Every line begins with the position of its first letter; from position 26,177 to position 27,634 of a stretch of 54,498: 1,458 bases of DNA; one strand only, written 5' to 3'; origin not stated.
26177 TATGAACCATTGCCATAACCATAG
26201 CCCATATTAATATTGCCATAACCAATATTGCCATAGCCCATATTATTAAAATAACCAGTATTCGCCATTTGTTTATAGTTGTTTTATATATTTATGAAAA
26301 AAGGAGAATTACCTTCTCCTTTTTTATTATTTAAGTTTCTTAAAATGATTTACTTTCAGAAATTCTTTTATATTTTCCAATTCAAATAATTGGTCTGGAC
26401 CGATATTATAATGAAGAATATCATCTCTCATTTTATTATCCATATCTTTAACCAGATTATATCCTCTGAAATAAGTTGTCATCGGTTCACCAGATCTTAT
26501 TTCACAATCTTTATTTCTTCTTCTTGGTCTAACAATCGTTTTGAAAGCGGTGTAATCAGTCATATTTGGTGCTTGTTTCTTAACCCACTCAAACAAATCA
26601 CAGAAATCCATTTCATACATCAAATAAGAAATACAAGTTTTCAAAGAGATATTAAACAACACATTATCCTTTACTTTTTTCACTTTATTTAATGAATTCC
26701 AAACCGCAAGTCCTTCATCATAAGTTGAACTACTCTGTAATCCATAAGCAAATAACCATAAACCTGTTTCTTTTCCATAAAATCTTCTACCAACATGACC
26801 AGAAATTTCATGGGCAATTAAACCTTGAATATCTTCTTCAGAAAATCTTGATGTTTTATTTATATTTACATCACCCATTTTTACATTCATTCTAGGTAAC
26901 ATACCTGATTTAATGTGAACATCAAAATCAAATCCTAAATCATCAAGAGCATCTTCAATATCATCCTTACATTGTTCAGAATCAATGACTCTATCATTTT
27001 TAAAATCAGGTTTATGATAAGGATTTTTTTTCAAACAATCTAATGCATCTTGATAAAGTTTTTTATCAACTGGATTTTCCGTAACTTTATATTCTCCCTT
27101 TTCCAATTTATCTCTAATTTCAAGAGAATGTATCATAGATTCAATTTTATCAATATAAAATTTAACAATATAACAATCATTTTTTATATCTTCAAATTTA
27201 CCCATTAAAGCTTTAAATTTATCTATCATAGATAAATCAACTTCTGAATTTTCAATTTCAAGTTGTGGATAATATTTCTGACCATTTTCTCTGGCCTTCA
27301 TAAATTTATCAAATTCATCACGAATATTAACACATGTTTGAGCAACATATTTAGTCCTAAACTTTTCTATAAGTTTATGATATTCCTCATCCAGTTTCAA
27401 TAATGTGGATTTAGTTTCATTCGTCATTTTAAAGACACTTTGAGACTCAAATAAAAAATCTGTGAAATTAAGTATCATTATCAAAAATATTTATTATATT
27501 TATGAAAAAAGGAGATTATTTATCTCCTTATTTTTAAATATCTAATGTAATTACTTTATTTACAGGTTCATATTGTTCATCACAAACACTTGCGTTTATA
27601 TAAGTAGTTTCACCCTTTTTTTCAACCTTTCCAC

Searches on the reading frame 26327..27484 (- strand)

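Call 91: search_protein_families(library=pfam, proteins=[window:26327-27484:-], max_evalue=0.01)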
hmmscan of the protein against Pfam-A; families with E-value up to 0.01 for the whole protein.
window:26327-27484:- (385 aa): 1 family
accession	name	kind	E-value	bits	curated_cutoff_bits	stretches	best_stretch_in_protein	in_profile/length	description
PF08014.17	MATCAP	-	1.1e-15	57.9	27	1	142-319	90-271/365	Microtubule-associated tyrosine carboxypeptidase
